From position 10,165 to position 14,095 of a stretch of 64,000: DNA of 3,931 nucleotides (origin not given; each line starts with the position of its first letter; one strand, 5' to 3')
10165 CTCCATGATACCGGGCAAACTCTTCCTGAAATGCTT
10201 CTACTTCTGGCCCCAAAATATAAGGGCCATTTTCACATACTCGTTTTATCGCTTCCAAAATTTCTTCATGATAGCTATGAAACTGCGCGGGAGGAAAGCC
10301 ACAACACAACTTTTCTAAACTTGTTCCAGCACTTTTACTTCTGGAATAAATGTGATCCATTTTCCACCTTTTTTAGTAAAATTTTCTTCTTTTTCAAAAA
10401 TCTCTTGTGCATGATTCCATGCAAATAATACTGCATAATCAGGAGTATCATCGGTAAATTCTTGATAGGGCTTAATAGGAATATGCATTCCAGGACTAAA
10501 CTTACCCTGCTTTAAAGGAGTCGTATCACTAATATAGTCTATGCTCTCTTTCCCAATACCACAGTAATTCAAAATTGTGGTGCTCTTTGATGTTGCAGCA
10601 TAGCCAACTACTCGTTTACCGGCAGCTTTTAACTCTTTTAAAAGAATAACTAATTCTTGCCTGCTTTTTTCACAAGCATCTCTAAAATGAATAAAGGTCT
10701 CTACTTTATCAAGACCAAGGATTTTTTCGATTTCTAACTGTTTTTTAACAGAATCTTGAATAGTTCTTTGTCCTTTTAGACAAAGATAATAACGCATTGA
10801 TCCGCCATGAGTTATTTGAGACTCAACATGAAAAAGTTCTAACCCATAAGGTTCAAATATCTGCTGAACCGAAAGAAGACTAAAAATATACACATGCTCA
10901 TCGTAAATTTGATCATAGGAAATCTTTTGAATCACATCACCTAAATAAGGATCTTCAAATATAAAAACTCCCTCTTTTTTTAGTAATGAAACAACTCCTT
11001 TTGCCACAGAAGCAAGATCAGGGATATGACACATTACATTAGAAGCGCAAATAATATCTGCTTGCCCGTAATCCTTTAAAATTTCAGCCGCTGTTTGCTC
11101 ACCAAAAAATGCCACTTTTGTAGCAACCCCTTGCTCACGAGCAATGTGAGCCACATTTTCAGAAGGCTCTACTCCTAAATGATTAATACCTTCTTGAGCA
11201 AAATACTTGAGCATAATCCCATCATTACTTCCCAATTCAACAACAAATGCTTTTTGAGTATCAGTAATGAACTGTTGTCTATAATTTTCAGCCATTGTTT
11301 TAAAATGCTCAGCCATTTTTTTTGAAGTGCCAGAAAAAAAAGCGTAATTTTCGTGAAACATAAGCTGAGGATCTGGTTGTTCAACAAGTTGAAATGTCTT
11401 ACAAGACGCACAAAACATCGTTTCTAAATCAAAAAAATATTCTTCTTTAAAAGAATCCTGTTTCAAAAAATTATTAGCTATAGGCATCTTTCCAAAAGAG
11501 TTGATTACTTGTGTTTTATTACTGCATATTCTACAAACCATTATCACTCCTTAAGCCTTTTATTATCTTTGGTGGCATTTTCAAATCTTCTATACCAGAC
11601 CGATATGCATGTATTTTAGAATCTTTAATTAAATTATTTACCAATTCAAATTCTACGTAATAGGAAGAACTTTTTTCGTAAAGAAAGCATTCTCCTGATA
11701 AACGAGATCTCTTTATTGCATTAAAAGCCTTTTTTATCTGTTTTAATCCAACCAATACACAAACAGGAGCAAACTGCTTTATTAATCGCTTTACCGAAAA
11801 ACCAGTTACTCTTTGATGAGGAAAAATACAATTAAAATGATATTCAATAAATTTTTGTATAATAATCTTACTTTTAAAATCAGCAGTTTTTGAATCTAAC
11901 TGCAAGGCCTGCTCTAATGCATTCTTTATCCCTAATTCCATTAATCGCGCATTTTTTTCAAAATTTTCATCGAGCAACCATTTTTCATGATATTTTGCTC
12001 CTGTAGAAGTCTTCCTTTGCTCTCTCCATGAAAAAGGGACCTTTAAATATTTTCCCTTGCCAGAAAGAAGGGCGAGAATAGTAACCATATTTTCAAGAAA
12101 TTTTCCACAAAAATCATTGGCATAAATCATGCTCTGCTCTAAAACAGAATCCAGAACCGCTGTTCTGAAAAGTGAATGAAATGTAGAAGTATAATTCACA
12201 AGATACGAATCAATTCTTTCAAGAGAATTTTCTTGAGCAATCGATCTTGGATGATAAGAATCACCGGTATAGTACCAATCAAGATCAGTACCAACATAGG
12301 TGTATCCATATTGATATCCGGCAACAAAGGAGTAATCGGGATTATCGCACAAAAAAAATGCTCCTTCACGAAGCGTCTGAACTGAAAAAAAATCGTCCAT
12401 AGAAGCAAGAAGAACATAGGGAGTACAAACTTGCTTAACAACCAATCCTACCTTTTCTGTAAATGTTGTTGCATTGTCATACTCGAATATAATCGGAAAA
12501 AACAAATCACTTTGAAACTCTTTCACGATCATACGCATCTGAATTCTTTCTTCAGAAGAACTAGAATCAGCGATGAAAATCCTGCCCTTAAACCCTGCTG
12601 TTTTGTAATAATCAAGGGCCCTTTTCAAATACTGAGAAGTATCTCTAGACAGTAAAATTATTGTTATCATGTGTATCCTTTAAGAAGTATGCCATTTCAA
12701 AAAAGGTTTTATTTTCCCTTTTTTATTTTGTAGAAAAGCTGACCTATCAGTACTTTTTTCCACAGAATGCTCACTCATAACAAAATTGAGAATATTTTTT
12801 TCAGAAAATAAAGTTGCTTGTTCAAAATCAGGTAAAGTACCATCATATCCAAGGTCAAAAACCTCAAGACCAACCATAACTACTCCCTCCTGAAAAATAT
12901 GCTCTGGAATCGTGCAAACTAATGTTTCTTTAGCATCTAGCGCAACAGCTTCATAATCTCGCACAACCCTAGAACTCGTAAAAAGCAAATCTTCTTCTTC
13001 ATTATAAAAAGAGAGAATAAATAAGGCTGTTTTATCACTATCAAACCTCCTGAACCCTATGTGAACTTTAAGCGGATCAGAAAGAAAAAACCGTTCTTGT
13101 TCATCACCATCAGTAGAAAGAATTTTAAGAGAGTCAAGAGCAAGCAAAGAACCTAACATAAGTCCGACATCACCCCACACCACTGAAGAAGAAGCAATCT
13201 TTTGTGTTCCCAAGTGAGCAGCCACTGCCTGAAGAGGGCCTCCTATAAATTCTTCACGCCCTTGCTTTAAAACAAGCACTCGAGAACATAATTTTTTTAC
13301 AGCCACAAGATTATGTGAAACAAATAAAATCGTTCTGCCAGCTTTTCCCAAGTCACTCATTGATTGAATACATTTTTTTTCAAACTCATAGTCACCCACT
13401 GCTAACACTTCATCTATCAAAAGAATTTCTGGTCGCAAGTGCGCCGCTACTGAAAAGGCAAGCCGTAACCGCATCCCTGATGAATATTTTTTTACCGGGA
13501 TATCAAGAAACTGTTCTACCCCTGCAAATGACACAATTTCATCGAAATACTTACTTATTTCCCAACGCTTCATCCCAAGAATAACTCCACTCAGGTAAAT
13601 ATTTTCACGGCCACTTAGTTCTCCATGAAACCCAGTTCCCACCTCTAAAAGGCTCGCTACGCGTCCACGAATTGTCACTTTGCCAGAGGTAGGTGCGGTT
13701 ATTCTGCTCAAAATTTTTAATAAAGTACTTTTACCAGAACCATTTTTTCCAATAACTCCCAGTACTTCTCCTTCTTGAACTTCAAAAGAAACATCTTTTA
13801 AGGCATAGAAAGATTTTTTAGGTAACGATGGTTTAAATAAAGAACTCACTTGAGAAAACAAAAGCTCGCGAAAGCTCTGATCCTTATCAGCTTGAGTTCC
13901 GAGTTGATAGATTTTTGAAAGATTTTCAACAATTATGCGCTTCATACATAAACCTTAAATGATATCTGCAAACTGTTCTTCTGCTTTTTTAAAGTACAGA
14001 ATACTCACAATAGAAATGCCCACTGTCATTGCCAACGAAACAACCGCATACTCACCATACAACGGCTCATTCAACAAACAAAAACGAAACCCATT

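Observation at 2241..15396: GT4 glycosyltransferase split at its interdomain linker, with halves flanking an 11.9-kb, 13-gene sugar cassette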

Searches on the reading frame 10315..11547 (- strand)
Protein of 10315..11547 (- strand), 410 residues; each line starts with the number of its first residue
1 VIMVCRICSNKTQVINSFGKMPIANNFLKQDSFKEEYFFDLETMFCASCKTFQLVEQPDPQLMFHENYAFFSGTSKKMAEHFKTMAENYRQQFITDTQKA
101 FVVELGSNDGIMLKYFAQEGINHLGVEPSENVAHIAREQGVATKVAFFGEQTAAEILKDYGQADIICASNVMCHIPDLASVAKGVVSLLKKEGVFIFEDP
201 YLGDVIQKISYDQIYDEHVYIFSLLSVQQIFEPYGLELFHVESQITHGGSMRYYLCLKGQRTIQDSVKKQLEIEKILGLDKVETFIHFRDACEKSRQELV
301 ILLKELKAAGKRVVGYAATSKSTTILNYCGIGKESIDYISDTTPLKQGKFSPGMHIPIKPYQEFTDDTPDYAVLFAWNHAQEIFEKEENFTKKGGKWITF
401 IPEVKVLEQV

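Call 4: search_protein_families(library=pfam, proteins=[window:10315-11547:-], max_evalue=0.01)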
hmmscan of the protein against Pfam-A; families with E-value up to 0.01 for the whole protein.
window:10315-11547:- (410 aa): 7 families
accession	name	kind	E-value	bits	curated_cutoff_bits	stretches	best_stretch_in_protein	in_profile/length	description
PF08484.17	Methyltransf_14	-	4.7e-55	186.2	23.5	1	246-402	2-160/160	C-methyltransferase C-terminal domain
PF13489.12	Methyltransf_23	-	4.7e-20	72.4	27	1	83-240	7-163/164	Methyltransferase domain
PF08421.16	Methyltransf_13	-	1.7e-15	57.4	31.3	1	5-64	1-62/62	Putative zinc binding domain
PF08242.18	Methyltransf_12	-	6.6e-11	43.2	30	1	103-195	1-98/98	Methyltransferase domain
PF08241.18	Methyltransf_11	-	1.1e-10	42.4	21.2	1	104-197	2-95/95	Methyltransferase domain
PF13649.12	Methyltransf_25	-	5.1e-07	30.7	27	1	102-193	1-97/97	Methyltransferase domain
PF13847.12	Methyltransf_31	-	8.9e-07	29.1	27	1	102-214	7-127/145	Methyltransferase domain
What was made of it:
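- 10315..11547 (-): Sugar C-methyltransferase. Pfam Methyltransf_13/23/14 (call 4).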

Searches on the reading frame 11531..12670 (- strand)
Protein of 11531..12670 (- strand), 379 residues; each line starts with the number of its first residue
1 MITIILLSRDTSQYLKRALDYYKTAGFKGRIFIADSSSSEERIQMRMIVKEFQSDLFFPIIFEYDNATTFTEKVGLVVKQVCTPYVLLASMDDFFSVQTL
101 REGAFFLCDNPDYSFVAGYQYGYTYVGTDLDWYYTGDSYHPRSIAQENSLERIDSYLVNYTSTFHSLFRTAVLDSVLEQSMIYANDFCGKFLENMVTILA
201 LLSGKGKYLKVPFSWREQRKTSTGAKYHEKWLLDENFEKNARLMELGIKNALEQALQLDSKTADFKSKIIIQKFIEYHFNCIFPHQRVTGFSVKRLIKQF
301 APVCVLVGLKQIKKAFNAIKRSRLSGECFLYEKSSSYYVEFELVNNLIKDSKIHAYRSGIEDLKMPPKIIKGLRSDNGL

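Call 4: search_protein_families(library=pfam, proteins=[window:11531-12670:-], max_evalue=0.01)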
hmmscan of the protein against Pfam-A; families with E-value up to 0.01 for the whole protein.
window:11531-12670:- (379 aa): 0 families
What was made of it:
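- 11531..12670 (-): 379-aa protein with an N-terminal TIGR04440-type glycosyltransferase domain. No Pfam hit (call 4).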

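Call 36: search_protein_families(library=ncbifam, proteins=[window:11531-12670:-], max_evalue=0.001)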
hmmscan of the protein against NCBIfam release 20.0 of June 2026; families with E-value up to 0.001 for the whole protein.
window:11531-12670:- (379 aa): 1 family
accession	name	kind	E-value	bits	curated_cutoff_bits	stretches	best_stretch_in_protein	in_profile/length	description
TIGR04440.1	glyco_TIGR04440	domain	1.3e-35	123.1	70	1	2-217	2-215/215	TIGR00180 family glycosyltransferase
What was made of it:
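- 11531..12670 (-): NCBIfam TIGR04440, 1.3e-35, above cut-off (call 36).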

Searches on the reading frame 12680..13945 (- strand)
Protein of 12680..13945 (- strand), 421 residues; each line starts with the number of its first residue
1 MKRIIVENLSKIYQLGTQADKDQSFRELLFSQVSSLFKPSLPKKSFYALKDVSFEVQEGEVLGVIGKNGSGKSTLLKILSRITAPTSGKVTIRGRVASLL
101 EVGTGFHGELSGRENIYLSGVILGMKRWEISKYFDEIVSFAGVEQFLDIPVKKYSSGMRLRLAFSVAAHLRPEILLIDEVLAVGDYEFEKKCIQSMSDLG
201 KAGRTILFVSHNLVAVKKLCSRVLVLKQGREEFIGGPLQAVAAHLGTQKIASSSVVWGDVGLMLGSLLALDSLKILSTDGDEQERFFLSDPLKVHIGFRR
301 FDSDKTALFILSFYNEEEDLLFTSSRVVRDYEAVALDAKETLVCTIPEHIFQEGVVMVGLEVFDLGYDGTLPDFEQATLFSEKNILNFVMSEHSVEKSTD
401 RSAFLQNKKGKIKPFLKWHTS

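Call 36: search_protein_families(library=ncbifam, proteins=[window:12680-13945:-], max_evalue=0.001)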
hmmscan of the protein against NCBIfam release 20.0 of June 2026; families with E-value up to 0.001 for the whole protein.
window:12680-13945:- (421 aa): 184 families (the best 25 are shown)
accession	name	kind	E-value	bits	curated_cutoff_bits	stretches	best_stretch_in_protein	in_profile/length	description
NF010065.0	PRK13545.1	equivalog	3e-59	201.1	538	1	31-231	22-221/549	teichoic acids export protein ATP-binding subunit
NF010066.0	PRK13546.1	equivalog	5.1e-52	176.8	320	1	37-230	28-220/264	teichoic acids export ABC transporter ATP-binding subunit TagH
NF050108.1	galactan_ABC_ATP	equivalog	4.5e-49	166.9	400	1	47-236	43-232/244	galactan export ABC transporter ATP-binding subunit Wzt/RfbE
TIGR01188.1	drrA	subfamily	1.7e-34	119.5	312.45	1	45-230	5-201/302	daunorubicin resistance ABC transporter, ATP-binding protein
TIGR04521.1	ECF_ATPase_2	equivalog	9.6e-29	100.3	330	2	30-96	3-68/279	energy-coupling factor transporter ATPase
NF010059.0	PRK13536.1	equivalog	5.2e-25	87.9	549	1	49-250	59-271/342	nodulation factor ABC transporter ATP-binding protein NodI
TIGR04520.1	ECF_ATPase_1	equivalog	8.3e-25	87.7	315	2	43-95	12-64/269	energy-coupling factor transporter ATPase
TIGR01288.1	nodI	equivalog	6.4e-24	84.5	424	1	49-250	20-232/303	nodulation factor ABC transporter ATP-binding protein NodI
NF010060.0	PRK13537.1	equivalog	1.9e-23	82.9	521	1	49-250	31-243/314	nodulation factor ABC transporter ATP-binding protein NodI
TIGR03375.1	type_I_sec_LssB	subfamily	5e-23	81.3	693.1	2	42-94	476-528/696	type I secretion system permease/ATPase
TIGR01166.1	cbiO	subfamily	9.1e-23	80.7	211.8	2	48-95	7-54/190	cobalt ABC transporter, ATP-binding protein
TIGR01846.1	type_I_sec_HlyB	subfamily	2.5e-22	79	725.55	2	153-230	593-668/694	type I secretion system permease/ATPase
NF047568.1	PSM_export_PmtC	equivalog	4.9e-22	78.7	375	1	48-230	15-197/290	phenol-soluble modulin export ABC transporter ATP-binding protein PmtC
NF010156.0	PRK13635.1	equivalog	5.2e-22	78.3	392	2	42-96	16-70/279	energy-coupling factor ABC transporter ATP-binding protein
TIGR01186.1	proV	subfamily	5.9e-22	78.3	326.6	2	48-95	8-55/363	betaine/proline/choline family ABC transporter ATP-binding protein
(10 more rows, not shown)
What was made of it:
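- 12680..13945 (-): wzt-like ABC ATPase with a C-terminal extension (421 aa). NCBIfam TagH and galactan Wzt/RfbE-type ATPase hits over residues 31-236 (call 36).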
